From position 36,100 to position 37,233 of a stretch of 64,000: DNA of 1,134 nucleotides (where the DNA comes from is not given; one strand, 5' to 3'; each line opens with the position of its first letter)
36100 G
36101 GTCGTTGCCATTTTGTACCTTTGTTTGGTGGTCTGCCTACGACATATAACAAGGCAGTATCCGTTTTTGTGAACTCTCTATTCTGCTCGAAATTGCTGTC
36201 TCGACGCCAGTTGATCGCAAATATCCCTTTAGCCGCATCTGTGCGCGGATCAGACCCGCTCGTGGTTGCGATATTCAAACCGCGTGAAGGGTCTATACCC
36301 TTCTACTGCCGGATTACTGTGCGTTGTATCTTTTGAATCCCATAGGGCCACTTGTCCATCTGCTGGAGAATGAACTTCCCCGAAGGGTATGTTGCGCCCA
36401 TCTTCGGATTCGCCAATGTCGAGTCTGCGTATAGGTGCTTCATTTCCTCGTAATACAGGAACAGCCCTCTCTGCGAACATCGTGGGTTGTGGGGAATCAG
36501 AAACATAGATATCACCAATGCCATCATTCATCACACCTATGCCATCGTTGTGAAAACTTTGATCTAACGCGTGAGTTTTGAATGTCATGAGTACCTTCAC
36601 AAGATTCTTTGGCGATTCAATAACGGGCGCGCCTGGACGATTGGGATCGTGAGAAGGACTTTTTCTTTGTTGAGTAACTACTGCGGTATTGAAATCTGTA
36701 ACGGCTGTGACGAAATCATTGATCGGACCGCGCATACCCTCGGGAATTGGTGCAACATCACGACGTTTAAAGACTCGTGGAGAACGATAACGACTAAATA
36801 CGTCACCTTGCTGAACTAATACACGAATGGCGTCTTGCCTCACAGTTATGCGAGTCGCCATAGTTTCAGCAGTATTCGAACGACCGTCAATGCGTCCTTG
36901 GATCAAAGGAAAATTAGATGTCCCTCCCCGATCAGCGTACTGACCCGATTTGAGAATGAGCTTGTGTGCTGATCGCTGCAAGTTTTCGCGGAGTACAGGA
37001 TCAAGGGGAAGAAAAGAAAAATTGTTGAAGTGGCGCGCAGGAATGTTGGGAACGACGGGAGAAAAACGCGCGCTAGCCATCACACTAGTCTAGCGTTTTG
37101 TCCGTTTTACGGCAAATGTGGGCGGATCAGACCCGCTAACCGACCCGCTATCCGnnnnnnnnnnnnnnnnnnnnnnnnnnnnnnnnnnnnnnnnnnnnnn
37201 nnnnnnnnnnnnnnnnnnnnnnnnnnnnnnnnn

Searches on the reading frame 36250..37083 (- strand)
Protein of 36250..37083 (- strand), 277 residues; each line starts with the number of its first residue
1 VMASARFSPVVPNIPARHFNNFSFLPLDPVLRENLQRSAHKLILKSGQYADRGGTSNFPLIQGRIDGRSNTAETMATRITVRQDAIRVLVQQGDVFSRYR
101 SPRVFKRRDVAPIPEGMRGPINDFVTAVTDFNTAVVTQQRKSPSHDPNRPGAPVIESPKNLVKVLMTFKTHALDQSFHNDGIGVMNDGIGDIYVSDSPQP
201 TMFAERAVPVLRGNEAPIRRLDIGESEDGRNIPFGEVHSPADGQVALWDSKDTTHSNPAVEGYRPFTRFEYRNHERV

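Call 6: search_protein_families(library=pfam, proteins=[window:36250-37083:-], max_evalue=0.1)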
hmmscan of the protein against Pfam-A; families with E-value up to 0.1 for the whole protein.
window:36250-37083:- (277 aa): 0 families

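Call 7: search_protein_families(library=ncbifam, proteins=[window:36250-37083:-], max_evalue=1)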
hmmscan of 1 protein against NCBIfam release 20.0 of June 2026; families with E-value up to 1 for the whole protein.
window:36250-37083:- (277 aa): 0 families

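Call 9: find_homologous_proteins(query=window:36250-37083:-, max_evalue=0.001)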
Query window:36250-37083:- (277 aa): 1 proteins with E <= 0.001 among 467 candidates.
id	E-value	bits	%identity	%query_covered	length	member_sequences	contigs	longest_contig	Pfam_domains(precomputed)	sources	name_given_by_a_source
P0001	1.3e-182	623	100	100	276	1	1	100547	-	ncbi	-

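Call 10: find_encoding_contigs(protein=P0001, flank=3000, max_places=5)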
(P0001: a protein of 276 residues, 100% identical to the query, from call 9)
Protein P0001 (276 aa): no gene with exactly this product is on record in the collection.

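Call 24: search_protein_representatives(protein=window:36250-37080:-)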
Query: 276 residues. Proteins with E-value up to 0.001 (for the whole library): 5; up to 1e-10: 4; up to 1e-30: 2. The best 5 are listed.
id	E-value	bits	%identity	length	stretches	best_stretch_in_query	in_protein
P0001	4.2e-183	623.3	100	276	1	1-276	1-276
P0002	8.1e-50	186.3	42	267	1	10-273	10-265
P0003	2.0e-12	63.7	33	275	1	12-273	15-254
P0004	6.3e-11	58.8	34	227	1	89-271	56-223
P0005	1.6e-07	47.6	30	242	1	111-266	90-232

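Call 28: find_encoding_contigs(protein=P0002, flank=5000, max_places=4)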
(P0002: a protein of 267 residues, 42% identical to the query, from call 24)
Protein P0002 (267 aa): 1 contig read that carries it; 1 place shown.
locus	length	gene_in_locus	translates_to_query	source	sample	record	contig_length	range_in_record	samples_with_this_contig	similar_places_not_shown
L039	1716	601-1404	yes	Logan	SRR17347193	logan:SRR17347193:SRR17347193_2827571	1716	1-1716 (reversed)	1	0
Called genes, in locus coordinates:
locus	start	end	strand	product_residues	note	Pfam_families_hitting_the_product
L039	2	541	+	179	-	?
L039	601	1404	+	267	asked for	-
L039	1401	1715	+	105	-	?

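Call 29: search_protein_families(library=pfam, proteins=[L039:2-541:+, L039:1401-1715:+], max_evalue=0.01)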
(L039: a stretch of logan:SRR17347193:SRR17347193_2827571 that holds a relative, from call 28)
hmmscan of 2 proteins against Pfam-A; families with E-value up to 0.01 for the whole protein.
L039:2-541:+ (179 aa): 3 families
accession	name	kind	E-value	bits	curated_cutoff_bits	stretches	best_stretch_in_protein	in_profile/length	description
PF14572.12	Pribosyl_synth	-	2e-27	96.8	27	1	66-173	75-183/184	Phosphoribosyl synthetase-associated domain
PF00156.33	Pribosyltran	-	2.4e-17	63.2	26.3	1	16-121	28-134/158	Phosphoribosyl transferase domain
PF14681.12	UPRTase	-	0.00015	21.8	27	1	54-128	99-174/206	Uracil phosphoribosyltransferase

L039:1401-1715:+ (105 aa): 0 families

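Call 30: find_encoding_contigs(protein=P0003, flank=5000, max_places=4)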
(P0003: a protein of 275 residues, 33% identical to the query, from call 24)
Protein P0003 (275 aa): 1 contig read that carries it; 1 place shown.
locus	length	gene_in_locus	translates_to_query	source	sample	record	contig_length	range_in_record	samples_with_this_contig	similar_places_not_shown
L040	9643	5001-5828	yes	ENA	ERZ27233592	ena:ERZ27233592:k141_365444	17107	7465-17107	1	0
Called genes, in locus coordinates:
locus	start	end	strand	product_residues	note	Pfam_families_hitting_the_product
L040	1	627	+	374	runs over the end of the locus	PF00487:FA_desaturase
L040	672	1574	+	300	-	PF03547:Mem_trans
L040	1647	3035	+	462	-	PF00483:NTP_transferase, PF01128:IspD, PF12804:NTP_transf_3, PF00132:Hexapep (weak), PF25084:LbH_EIF2B, PF24894:Hexapep_GlmU, PF25087:GMPPB_C (weak), PF00132:Hexapep (weak)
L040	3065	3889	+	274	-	-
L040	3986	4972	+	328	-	PF13793:Pribosyltran_N, PF00156:Pribosyltran, PF14572:Pribosyl_synth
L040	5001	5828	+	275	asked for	-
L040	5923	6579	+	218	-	PF01386:Ribosomal_L25p, PF14693:Ribosomal_TL5_C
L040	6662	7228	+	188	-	PF01195:Pept_tRNA_hydro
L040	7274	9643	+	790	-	?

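Call 31: find_encoding_contigs(protein=P0004, flank=5000, max_places=4)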
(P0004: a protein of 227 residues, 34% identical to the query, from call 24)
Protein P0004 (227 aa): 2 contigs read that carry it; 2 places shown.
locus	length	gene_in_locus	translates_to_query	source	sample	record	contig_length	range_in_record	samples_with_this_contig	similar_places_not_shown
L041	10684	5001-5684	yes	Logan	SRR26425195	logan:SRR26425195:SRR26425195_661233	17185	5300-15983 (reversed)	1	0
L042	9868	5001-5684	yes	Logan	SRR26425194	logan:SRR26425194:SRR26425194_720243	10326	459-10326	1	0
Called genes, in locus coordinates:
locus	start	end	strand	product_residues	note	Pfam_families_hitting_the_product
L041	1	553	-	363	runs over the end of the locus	-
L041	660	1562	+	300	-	PF03547:Mem_trans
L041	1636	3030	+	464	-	PF00483:NTP_transferase, PF01128:IspD, PF01983:CofC (faint), PF12804:NTP_transf_3, PF20202:DUF6564 (weak), PF25087:GMPPB_C (faint), PF25084:LbH_EIF2B, PF00132:Hexapep (weak), +1 more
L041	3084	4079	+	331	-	PF13793:Pribosyltran_N, PF00156:Pribosyltran, PF14572:Pribosyl_synth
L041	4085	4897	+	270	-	-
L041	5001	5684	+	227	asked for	-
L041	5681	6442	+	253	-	-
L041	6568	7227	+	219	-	-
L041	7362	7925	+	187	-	PF01195:Pept_tRNA_hydro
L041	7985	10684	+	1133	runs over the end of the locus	PF17757:UvrB_inter, PF22590:Cas3-like_C_2 (faint), PF02559:CarD_TRCF_RID, PF00270:DEAD, PF04851:ResIII, PF00271:Helicase_C, PF03461:TRCF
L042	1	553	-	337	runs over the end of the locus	?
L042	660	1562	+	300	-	PF03547:Mem_trans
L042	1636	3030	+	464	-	PF00483:NTP_transferase, PF01128:IspD, PF01983:CofC (faint), PF12804:NTP_transf_3, PF20202:DUF6564 (weak), PF25087:GMPPB_C (faint), PF25084:LbH_EIF2B, PF00132:Hexapep (weak), +1 more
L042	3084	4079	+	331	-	PF13793:Pribosyltran_N, PF00156:Pribosyltran, PF14572:Pribosyl_synth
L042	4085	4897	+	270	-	-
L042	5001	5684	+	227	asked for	-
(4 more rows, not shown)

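Call 32: find_encoding_contigs(protein=P0005, flank=5000, max_places=4)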
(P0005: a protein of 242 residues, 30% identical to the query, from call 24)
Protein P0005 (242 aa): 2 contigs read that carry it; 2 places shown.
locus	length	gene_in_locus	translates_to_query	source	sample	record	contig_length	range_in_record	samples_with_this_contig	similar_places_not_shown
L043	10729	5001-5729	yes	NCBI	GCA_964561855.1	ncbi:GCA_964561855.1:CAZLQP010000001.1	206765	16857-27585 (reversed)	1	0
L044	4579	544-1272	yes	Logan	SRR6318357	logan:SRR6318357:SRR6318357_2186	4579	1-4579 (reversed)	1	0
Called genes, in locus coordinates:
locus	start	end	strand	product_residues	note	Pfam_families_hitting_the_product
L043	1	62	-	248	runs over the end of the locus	PF18916:Lycopene_cyc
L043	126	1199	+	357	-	PF13506:Glyco_transf_21 (weak), PF13641:Glyco_tranf_2_3, PF00535:Glycos_transf_2, PF10111:Glyco_tranf_2_2 (weak), PF13632:Glyco_trans_2_3 (weak)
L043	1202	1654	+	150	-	PF18927:CrtO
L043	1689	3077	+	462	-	PF00483:NTP_transferase, PF01128:IspD, PF12804:NTP_transf_3, PF25087:GMPPB_C (weak), PF25084:LbH_EIF2B, PF24894:Hexapep_GlmU (weak), PF25087:GMPPB_C, PF00132:Hexapep (weak), +2 more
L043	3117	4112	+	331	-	PF13793:Pribosyltran_N, PF00156:Pribosyltran, PF14572:Pribosyl_synth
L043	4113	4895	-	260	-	PF14808:TMEM164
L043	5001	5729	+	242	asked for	-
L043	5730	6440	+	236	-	-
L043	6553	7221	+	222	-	PF01386:Ribosomal_L25p, PF14693:Ribosomal_TL5_C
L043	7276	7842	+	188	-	PF01195:Pept_tRNA_hydro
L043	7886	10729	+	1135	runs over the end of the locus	PF17757:UvrB_inter, PF02559:CarD_TRCF_RID, PF00270:DEAD, PF04851:ResIII, PF00271:Helicase_C, PF22590:Cas3-like_C_2 (weak), PF03461:TRCF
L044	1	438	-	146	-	?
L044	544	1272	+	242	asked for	-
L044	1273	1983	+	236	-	-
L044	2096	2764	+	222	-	PF01386:Ribosomal_L25p, PF14693:Ribosomal_TL5_C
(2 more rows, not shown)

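Call 40: find_related_loci(query=A2, collection=metagenome_contigs, flank=3000)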
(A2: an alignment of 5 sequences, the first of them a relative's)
Query A2 (276 aa) in metagenome_contigs; peptide patterns used: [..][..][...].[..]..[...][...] (x = any residue, [..] = any of these).
146 stretches matched a pattern; 1 encode a relative of the query (tblastn E <= 1e-3); 1 distinct loci.
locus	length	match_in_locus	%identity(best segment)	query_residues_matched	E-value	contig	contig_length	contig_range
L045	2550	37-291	35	186-274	1e-8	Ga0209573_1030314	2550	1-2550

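Call 41: search_solved_structures(query=A2, max_evalue=10, show_alignments=2)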
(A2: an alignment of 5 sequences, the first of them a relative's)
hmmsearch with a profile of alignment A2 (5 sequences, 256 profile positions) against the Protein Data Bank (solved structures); distinct sequences matched with E-value up to 10: 2.
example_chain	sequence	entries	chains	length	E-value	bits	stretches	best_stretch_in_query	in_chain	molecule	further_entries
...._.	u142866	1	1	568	0.24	14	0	174-223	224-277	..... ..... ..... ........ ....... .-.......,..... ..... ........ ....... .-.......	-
4xbz_A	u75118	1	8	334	2.4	10.7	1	231-252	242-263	EvdO1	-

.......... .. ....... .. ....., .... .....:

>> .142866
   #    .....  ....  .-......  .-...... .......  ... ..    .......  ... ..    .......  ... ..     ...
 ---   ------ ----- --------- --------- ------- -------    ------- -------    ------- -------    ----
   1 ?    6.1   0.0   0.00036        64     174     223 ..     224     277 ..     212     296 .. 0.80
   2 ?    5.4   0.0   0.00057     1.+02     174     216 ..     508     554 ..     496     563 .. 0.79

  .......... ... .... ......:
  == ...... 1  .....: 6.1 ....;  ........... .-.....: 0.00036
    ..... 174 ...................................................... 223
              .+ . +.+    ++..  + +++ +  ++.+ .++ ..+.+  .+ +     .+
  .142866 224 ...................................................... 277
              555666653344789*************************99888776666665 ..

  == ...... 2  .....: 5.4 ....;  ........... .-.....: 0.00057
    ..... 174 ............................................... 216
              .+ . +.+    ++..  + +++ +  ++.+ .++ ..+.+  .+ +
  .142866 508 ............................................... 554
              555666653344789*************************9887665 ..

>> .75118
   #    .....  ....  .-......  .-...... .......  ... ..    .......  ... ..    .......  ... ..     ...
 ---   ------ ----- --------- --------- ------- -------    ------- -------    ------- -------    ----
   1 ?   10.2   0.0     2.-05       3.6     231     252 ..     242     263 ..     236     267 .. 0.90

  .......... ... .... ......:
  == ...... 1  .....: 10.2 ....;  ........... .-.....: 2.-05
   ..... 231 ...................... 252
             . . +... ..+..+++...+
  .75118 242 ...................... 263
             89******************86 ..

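Call 51: predict_structure(alignment_id=A2)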
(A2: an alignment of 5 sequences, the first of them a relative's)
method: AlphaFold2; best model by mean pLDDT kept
length: 276 residues; sequences in the alignment: 5
mean_pLDDT: 60.2   pTM: 0.67
mean pLDDT of the five models: 60.2, 57.7, 57.3, 56.4, 55.6
residues with pLDDT >= 90: 15; 70-90: 88; 50-70: 65; < 50: 108
segments of 3 or more residues with pLDDT < 50: 1-17, 63-73, 169-189, 196-234, 252-262, 270-276
pLDDT, mean of each block of 10 residues (from residue 1): 30 42 81 89 82 72 47 67 79 75 64 84 91 86 58 75 64 38 38 50 35 40 42 54 67 38 54 37
secondary structure, 60 per line:
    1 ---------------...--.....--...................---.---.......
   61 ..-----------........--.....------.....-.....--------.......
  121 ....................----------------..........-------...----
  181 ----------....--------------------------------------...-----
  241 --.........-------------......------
elements in order: E21-25 H28-46 E54-62 E74-81 E84-88 H95-99 H101-105 H114-140 E160-166 E191-194 E243-248 E265-270

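Call 53: find_homologous_proteins(query=A3, max_evalue=0.01)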
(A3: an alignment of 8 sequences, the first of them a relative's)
Query A3 (8 sequences) (276 aa, profile of the alignment): 2 proteins with E <= 0.01 among 3273 candidates.
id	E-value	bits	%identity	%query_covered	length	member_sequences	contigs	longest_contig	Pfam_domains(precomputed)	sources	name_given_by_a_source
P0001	4.3e-86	307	100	100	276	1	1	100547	-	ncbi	-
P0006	1.1e-57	214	56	6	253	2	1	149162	-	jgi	jgi:hypothetical protein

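Call 54: fold_search(model_id=the predicted structure, library=pdb)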
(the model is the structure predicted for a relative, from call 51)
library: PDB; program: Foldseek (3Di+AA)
matches with E <= 10: 98; with E <= 0.001: 0
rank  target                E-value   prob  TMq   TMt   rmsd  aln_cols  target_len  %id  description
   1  7nvr_d                5.9e-01  0.08  0.13  0.09  16.0       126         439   12  Human Mediator with RNA Polymerase II Pre-initiation complex (released 2021-05-05)
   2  5o9w                  9.1e-01  0.09  0.21  0.17   8.6       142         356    8  Thebaine 6-O-demethylase (T6ODM) from Papaver somniferum in complex with 2-oxoglutarate (released 2018-02-14)
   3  5o7y                  9.1e-01  0.08  0.19  0.16   8.2       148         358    8  Thebaine 6-O-demethylase (T6ODM) from Papaver somniferum in complex with succinate (released 2018-02-14)
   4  6ku3_B                1.3e+00  0.06  0.18  0.16   9.6       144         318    6  Crystal structure of gibberellin 2-oxidase3 (GA2ox3)in rice (released 2020-05-13)
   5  6ku3_C                1.7e+00  0.06  0.18  0.17   9.5       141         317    7  Crystal structure of gibberellin 2-oxidase3 (GA2ox3)in rice (released 2020-05-13)
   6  9f0x_E                1.9e+00  0.02  0.09  0.19  17.4       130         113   10  CryoEM structure of the F plasmid relaxosome in its pre-initiation state, derived from the ds-27_+143-R Locally-refine (released 2025-06-04)
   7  2mwn_MODEL_1_B        2.0e+00  0.12  0.08  0.21   6.8        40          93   10  Talin-F3 / RIAM N-terminal Peptide complex (released 2014-12-17)
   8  7ar9_L                2.0e+00  0.06  0.15  0.08  14.3       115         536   10  Cryo-EM structure of Polytomella Complex-I (membrane arm) (released 2021-12-08)
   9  4mt4_A                2.3e+00  0.09  0.15  0.09  18.4       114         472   12  Crystal structure of the Campylobacter jejuni CmeC outer membrane channel (released 2014-09-24)
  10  9m64_f                2.6e+00  0.01  0.08  0.12  13.1       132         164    9  Structure of SPIN90 dimer-Arp2/3 complexes-nucleated actin filaments (Doublet Complex) (released 2025-09-10)
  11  1rj2_J                2.8e+00  0.03  0.10  0.09   8.4        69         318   13  Crystal structure of the DH/PH fragment of Dbs without bound GTPase (released 2004-06-29)
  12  6ku3_D                2.9e+00  0.04  0.19  0.17   9.6       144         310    8  Crystal structure of gibberellin 2-oxidase3 (GA2ox3)in rice (released 2020-05-13)
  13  1z87_MODEL_1_A        2.9e+00  0.04  0.07  0.07   8.3        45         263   16  solution structure of the split PH-PDZ Supramodule of alpha-Syntrophin (released 2006-01-24)
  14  7ekd                  2.9e+00  0.04  0.19  0.16   9.4       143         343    9  Crystal structure of gibberellin 3-oxidase 2 (GA3ox2) in rice (released 2022-02-16)
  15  7csp_A                2.9e+00  0.04  0.09  0.06   6.2        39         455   13  Structure of Ephexin4 IDPSH (released 2021-02-24)
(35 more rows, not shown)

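Call 55: search_protein_families(library=pfam, alignment_id=A3, max_evalue=10)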
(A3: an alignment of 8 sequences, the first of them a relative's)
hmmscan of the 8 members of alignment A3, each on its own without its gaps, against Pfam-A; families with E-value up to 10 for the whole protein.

A. member 1, P0001 (276 aa): 0 families

B. families by the number of members that match (of 8 scanned): 2 families
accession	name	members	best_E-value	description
PF10429.15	Mtr2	1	0.1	Nuclear pore RNA shuttling protein Mtr2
PF01712.25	dNK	1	0.2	Deoxynucleoside kinase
